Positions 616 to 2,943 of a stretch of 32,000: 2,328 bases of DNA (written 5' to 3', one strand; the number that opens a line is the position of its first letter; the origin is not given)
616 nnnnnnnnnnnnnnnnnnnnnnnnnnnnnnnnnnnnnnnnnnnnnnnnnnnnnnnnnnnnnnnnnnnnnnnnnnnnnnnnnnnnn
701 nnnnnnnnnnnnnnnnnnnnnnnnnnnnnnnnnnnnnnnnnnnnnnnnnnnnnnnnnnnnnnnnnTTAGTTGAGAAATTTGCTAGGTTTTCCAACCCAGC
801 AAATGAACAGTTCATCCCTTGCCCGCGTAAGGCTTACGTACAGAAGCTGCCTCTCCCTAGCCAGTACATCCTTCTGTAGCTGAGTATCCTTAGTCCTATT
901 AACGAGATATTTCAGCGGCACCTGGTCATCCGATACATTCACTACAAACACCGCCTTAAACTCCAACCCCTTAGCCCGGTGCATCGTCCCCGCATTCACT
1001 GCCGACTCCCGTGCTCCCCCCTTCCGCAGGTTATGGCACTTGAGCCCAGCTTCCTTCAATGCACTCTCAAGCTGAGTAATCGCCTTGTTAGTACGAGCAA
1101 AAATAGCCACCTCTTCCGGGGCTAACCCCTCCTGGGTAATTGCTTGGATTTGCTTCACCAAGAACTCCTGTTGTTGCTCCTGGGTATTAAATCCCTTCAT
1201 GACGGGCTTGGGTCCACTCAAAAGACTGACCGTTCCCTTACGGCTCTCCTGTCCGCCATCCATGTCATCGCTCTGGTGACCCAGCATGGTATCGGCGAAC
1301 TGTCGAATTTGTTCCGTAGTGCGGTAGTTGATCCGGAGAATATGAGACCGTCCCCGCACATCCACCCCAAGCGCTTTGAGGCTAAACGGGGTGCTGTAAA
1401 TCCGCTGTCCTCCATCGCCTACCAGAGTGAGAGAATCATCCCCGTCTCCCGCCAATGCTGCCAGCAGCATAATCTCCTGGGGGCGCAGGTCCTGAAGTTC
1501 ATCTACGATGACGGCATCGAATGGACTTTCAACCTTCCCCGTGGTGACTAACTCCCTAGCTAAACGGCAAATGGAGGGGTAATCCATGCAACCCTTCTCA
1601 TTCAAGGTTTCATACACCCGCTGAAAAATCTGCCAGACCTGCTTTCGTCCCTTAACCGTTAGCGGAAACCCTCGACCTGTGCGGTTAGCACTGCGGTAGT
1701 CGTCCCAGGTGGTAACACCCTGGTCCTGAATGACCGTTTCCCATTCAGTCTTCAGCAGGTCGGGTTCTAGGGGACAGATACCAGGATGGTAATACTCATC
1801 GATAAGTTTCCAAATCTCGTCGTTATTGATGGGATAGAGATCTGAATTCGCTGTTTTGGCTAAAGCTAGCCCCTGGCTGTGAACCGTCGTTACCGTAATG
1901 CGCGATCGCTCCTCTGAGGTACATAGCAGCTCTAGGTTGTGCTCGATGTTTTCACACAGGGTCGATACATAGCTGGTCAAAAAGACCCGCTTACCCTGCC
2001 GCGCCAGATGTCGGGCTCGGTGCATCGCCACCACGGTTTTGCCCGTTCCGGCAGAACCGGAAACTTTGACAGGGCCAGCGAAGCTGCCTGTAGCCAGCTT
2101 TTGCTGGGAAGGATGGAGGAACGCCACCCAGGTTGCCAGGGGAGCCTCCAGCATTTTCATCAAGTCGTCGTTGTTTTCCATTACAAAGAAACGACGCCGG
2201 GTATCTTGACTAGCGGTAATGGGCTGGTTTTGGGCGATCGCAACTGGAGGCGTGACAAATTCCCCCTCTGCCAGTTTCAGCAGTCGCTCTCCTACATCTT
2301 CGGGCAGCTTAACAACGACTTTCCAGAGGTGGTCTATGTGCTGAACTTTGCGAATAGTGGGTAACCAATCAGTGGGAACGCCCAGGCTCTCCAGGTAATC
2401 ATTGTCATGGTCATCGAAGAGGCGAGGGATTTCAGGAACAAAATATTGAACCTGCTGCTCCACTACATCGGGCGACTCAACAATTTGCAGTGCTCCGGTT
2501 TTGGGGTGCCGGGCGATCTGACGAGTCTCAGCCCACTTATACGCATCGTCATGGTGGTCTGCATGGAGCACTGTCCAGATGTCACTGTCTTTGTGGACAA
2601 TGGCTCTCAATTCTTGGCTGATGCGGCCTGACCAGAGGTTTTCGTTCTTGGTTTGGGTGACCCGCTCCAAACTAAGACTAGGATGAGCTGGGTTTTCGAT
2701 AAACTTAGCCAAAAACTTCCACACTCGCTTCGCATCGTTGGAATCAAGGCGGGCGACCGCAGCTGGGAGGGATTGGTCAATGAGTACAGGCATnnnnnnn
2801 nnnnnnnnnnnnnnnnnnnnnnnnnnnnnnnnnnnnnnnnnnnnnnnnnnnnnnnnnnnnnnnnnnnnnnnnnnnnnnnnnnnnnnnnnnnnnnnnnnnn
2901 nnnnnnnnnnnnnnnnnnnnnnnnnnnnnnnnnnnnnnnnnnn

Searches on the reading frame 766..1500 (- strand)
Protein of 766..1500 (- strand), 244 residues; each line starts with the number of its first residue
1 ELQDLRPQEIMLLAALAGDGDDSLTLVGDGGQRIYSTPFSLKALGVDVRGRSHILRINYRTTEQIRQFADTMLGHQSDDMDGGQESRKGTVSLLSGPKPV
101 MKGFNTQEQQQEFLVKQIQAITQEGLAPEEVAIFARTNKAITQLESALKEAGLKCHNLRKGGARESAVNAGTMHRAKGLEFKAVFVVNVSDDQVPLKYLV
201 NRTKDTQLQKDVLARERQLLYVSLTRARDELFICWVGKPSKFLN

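Call 55: search_protein_families(library=pfam, proteins=[window:766-1500:-], max_evalue=0.01)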
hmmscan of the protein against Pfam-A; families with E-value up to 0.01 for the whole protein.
window:766-1500:- (244 aa): 6 families
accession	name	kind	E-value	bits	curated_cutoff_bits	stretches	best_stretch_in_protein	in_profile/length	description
PF13361.12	UvrD_C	-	8.7e-28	98.2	25.6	2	161-236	281-348/350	UvrD-like helicase C-terminal domain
PF13538.12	UvrD_C_2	-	1.1e-10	41.6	27.4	2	170-190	4-24/52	UvrD-like helicase C-terminal domain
PF13087.12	AAA_12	-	8e-07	29.2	27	1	108-233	89-190/195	AAA domain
PF00580.27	UvrD-helicase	-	1.3e-05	25.5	23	0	1-36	220-254/271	UvrD/REP helicase N-terminal domain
PF13245.12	AAA_19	-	0.00014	22.4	25.1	0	118-191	31-101/134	AAA domain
PF01443.25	Viral_helicase1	-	0.002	18.4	21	1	154-234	178-227/228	Viral superfamily 1 RNA helicase core domain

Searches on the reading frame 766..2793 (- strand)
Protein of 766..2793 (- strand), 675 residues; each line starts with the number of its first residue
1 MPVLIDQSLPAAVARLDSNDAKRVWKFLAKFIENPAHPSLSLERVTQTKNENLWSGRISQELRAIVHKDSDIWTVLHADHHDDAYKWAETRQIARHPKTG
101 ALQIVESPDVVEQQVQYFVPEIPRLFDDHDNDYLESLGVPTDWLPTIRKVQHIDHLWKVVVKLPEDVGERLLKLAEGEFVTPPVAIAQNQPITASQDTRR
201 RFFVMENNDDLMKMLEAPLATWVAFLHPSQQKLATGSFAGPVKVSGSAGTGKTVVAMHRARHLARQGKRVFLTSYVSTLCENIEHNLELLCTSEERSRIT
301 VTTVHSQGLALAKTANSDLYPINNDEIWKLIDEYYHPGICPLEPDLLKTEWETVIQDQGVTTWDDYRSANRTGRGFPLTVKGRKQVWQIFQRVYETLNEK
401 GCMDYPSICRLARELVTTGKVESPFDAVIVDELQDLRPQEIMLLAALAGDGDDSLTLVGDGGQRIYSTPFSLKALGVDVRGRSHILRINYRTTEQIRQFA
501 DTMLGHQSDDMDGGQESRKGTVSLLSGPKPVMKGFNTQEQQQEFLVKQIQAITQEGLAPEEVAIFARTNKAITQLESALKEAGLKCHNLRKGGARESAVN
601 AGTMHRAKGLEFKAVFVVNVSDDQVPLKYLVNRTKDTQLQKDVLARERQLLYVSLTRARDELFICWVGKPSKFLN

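Call 7: search_protein_families(library=pfam, proteins=[window:766-2793:-], max_evalue=0.01)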
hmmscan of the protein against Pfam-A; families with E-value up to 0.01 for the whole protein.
window:766-2793:- (675 aa): 12 families
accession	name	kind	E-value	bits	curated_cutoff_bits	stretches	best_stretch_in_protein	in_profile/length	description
PF13361.12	UvrD_C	-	8.6e-27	94.9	25.6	2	596-667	284-348/350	UvrD-like helicase C-terminal domain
PF00580.27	UvrD-helicase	-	9.3e-21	75.1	23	1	230-467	4-254/271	UvrD/REP helicase N-terminal domain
PF13245.12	AAA_19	-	1.5e-14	54.8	25.1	1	239-467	11-132/134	AAA domain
PF13538.12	UvrD_C_2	-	6.1e-10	39.2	27.4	2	601-621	4-24/52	UvrD-like helicase C-terminal domain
PF13604.12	AAA_30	-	2.4e-06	27.9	27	0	242-288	21-67/191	AAA domain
PF13087.12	AAA_12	-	1.3e-05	25.3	27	1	537-664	87-190/195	AAA domain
PF13191.12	AAA_16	-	2.4e-05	25.4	32.6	1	232-453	18-161/167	AAA ATPase domain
PF01443.25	Viral_helicase1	-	8.2e-05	23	21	0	585-665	178-227/228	Viral superfamily 1 RNA helicase core domain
PF09848.15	SLFN-g3_helicase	-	0.0016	18.2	24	0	244-287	6-51/354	Schlafen group 3, DNA/RNA helicase domain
PF01656.29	CbiA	-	0.0031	17.9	25.4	1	244-272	4-32/125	CobQ/CobB/MinD/ParA nucleotide binding domain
PF01695.23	IstB_IS21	-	0.0094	15.9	24.1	0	244-362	97-210/238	IstB-like ATP binding protein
PF13401.12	AAA_22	-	0.0095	16.7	27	0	240-293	6-64/130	AAA domain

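Call 8: search_protein_families(library=padloc, proteins=[window:766-2793:-], max_evalue=0.01)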
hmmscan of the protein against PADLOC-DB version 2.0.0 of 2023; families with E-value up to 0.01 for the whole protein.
window:766-2793:- (675 aa): 51 families (the best 25 are shown)
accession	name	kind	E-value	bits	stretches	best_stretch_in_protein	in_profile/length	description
PDLC01087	C3a187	-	3.8e-35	119.7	2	423-665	318-542/559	NERD+UvrD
PDLC00117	GajB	-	1.5e-33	114.2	2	247-588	35-379/604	UrvD helicase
PDLC03802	RTasHel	-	4.2e-31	106.5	2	230-580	9-333/675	DRT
PDLC00132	GajB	-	7.8e-31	105.4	3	384-588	169-380/625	UrvD helicase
PDLC00114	GajB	-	5.2e-29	99.3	2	231-587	12-379/635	UrvD helicase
PDLC00103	GajB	-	1.1e-18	65.5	2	374-589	155-378/612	UrvD helicase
PDLC00104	GajB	-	1.1e-18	65.3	3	589-664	494-561/574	UrvD helicase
PDLC00127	GajB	-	6.6e-18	62.5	2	249-582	30-360/594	UrvD helicase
PDLC00123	GajB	-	9.7e-17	58.8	2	595-664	438-505/540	UrvD helicase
PDLC00108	GajB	-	3.9e-16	57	2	393-571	21-204/445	UrvD helicase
PDLC00107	GajB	-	5.4e-16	56.3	2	388-583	174-370/587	UrvD helicase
PDLC00121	GajB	-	5.5e-14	49.6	1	246-592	25-366/565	UrvD helicase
PDLC00129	GajB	-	1.7e-13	48.1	1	396-582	191-371/594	UrvD helicase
PDLC00112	GajB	-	3e-13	47.3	2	596-660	492-551/581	UrvD helicase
PDLC00130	GajB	-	8.8e-13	45.4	2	595-664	505-566/589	UrvD helicase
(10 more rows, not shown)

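Call 51: find_encoding_contigs(protein=window:766-2793:-, flank=10000, max_places=4)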
Protein window:766-2793:- (675 aa): no gene with exactly this product is on record in the collection.

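Call 110: search_protein_families(library=ncbifam, proteins=[window:766-2793:-], max_evalue=0.01)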
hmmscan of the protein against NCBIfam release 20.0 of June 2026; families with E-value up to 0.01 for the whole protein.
window:766-2793:- (675 aa): 21 families
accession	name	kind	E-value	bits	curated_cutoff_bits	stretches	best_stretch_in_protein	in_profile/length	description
NF008743.0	PRK11773.1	equivalog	6.4e-23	81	965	2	384-584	168-372/720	DNA helicase II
NF008276.0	PRK11054.1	equivalog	6.6e-21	74.5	543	1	386-674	392-670/684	DNA helicase IV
TIGR01073.1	pcrA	equivalog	7.7e-21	74.1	911.2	2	598-665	548-608/725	DNA helicase PcrA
TIGR01075.1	uvrD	equivalog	7.5e-20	70.8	1144.45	2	573-666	524-609/715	DNA helicase II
TIGR01074.1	rep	equivalog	1.1e-18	66.9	951.45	2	594-668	547-613/668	DNA helicase Rep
NF041464.1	HelD_BACSU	equivalog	4.6e-16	57.9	419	1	415-675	537-772/779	RNA polymerase recycling motor HelD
NF041254.1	motor_HelR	exception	3.4e-11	42.2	750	2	418-510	512-605/706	RNA polymerase recycling motor ATPase HelR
NF008172.0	PRK10919.1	equivalog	3.5e-10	38.8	1168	2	599-664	552-609/673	DNA helicase Rep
NF010485.0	PRK13909.1-2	equivalog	4.8e-10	38.3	650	1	451-582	366-494/909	RecB-like helicase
TIGR00609.1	recB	equivalog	7.7e-10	37.5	696.05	1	597-666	726-812/1175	exodeoxyribonuclease V subunit beta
TIGR02785.1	addA_Gpos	equivalog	1.1e-06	26.8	707.65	0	627-664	839-876/1234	helicase-exonuclease AddAB subunit AddA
NF041258.1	motor_HelR_2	exception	6.1e-06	24.7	1100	0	223-263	168-208/713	RNA polymerase recycling motor ATPase HelR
NF010487.0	PRK13909.1-4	equivalog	1.2e-05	23.8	759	1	449-587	357-503/924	RecB-like helicase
NF041465.1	HelD_MYCSM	equivalog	3.2e-05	22.2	1051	0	223-263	173-213/719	RNA polymerase recycling motor HelD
NF040671.1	PLuB_AAA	exception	0.00026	18.5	999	1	223-283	813-875/1256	PLuB system helicase-like protein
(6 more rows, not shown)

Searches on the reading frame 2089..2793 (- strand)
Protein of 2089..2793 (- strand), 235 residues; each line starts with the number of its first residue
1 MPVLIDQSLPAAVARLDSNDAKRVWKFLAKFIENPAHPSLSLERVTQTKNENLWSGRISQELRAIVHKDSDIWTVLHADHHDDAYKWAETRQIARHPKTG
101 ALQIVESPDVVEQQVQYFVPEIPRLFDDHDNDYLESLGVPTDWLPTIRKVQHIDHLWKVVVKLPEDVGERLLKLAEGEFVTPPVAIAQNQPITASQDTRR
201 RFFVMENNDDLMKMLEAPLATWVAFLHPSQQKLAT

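Call 55: search_protein_families(library=pfam, proteins=[window:2100-2793:-], max_evalue=0.01)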
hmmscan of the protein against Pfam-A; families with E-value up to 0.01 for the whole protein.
window:2100-2793:- (231 aa): 0 families

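Call 76: find_related_loci(query=A5, collection=metagenome_contigs, flank=10000)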
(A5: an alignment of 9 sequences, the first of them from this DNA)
Query A5 (235 aa) in metagenome_contigs; peptide patterns used: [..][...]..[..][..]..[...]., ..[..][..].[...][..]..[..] (x = any residue, [..] = any of these).
600 stretches matched a pattern (row limit reached: there are more); 106 encode a relative of the query (tblastn E <= 1e-3); the best 80 are kept; 80 distinct loci.
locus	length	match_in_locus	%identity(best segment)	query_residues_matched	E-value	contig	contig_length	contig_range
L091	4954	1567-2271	100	1-235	5e-162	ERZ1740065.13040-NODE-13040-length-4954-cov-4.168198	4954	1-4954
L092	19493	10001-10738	63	1-235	4e-105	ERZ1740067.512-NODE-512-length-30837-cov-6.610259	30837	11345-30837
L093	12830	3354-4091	63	1-235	4e-105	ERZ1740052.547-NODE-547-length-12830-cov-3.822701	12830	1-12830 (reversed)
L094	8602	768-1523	58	1-235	1e-93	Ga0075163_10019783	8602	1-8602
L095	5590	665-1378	59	1-235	3e-90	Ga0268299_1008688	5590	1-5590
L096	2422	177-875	55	3-234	7e-85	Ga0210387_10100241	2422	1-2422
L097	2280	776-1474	56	3-234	1e-84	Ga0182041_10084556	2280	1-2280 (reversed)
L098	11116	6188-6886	56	3-234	4e-82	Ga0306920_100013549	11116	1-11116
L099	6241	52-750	56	3-234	4e-82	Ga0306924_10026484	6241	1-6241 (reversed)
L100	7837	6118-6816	54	3-234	4e-81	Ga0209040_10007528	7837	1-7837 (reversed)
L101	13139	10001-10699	51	1-235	4e-79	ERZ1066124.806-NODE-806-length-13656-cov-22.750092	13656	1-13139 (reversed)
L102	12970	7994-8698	53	3-233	1e-78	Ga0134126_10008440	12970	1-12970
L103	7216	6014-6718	51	1-235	9e-78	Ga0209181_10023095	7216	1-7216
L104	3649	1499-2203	51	3-233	3e-78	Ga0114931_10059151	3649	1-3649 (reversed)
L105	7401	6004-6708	51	1-235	1e-77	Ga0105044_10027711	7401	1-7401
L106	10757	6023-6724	52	4-233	3e-77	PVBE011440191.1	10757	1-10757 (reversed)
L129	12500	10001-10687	48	5-234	2e-67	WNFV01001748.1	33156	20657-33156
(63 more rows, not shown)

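Call 81: search_protein_families(library=pfam, proteins=[L106:3696-6005:+, L129:8723-9928:+, L092:12116-15400:+, L092:8062-8799:+, L092:5525-6772:+, L092:6816-7967:-, L092:8971-9573:-], max_evalue=0.01)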
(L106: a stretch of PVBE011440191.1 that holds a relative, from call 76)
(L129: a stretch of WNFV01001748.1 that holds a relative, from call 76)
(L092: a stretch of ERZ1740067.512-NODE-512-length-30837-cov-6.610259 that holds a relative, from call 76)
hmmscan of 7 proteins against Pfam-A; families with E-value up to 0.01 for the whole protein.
L106:3696-6005:+ (769 aa): 4 families
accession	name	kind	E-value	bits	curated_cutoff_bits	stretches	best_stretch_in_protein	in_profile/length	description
PF00580.27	UvrD-helicase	-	2.5e-08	34.4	23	1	219-267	4-54/271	UvrD/REP helicase N-terminal domain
PF08378.17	NERD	-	9.3e-07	29.8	22.1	1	22-114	4-91/111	Nuclease-related domain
PF13245.12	AAA_19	-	3e-05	24.7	25.1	1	220-397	1-132/134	AAA domain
PF25199.1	nSTAND_NTPase5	-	0.002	18.4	34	0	234-273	45-85/145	Novel STAND NTPase 5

L129:8723-9928:+ (401 aa): 4 families
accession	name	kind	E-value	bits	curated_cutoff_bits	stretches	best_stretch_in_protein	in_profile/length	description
PF01385.25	OrfB_IS605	-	7.9e-24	84.6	30.5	1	180-284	10-117/120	Probable transposase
PF07282.18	Cas12f1-like_TNB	-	2.6e-23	82.4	26.3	1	298-363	3-60/60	Cas12f1-like, TNB domain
PF12323.14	HTH_OrfB_IS605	-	7.7e-14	51.4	21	1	1-43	1-44/47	Helix-turn-helix domain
PF21349.2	RUBY_RBDX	-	0.0089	15.9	26.5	0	326-354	2-27/30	Rubrerythrin, rubredoxin-like domain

L092:12116-15400:+ (1094 aa): 5 families
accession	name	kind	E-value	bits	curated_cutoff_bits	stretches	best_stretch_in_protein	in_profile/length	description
PF00271.37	Helicase_C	-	5.4e-15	56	23.5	1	535-641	14-108/110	Helicase conserved C-terminal domain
PF00176.29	SNF2-rel_dom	-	3.8e-12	46.4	24.9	1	138-318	15-184/290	SNF2-related domain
PF00270.35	DEAD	-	4.5e-06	26.9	26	1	140-298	14-161/167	DEAD/DEAH box helicase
PF13872.12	AAA_34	-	2.9e-05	23.6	27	1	139-296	59-223/306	P-loop containing NTP hydrolase pore-1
PF04851.21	ResIII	-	8.1e-05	23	22.5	1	123-298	3-163/164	Type III restriction enzyme, res subunit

L092:8062-8799:+ (245 aa): 6 families
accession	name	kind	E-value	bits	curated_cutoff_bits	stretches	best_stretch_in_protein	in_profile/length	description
PF01738.24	DLH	-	6.3e-31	108.1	21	1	18-243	2-216/217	Dienelactone hydrolase family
PF07224.18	Chlorophyllase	-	4.6e-05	22.8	26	1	18-139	30-137/301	Chlorophyllase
PF00326.27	Peptidase_S9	-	5.3e-05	23.3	22.6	0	167-227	137-199/213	Prolyl oligopeptidase family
PF00561.26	Abhydrolase_1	-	0.00033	20.8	25.8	1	86-149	37-102/245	alpha/beta hydrolase fold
PF12146.15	Hydrolase_4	-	0.002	17.9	27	0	158-219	177-237/239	Serine aminopeptidase, S33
PF08386.16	Abhydrolase_4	-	0.0033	18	21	1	172-206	34-68/103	TAP-like protein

L092:5525-6772:+ (415 aa): 3 families
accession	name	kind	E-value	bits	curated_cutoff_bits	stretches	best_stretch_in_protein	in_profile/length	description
PF01385.25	OrfB_IS605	-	2.3e-20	73.5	30.5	1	199-301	11-116/120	Probable transposase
PF12323.14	HTH_OrfB_IS605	-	8.5e-14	51.2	21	1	10-55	1-46/47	Helix-turn-helix domain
PF07282.18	Cas12f1-like_TNB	-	2.7e-09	37.5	26.3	1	322-380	7-60/60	Cas12f1-like, TNB domain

L092:6816-7967:- (383 aa): 5 families
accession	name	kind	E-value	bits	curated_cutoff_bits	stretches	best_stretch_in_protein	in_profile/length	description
PF13769.11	Virulence_fact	-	4.1e-19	69.2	25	1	142-220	1-78/81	Virulence factor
PF13646.12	HEAT_2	-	5e-15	56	27.7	2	301-379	3-81/88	HEAT repeats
PF08712.16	Nfu_N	-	4.6e-13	49.4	27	1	24-96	3-76/88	Scaffold protein Nfu/NifU N terminal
PF02985.28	HEAT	-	0.00026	21.4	23.5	0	301-326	4-28/31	HEAT repeat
PF03130.22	HEAT_PBS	-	0.00055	20.7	20.9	0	345-370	1-26/27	PBS lyase HEAT-like repeat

L092:8971-9573:- (200 aa): 1 family
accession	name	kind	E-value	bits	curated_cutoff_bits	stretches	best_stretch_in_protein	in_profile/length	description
PF04832.17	SOUL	-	6.4e-13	49.5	27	1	40-195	13-172/173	SOUL heme-binding protein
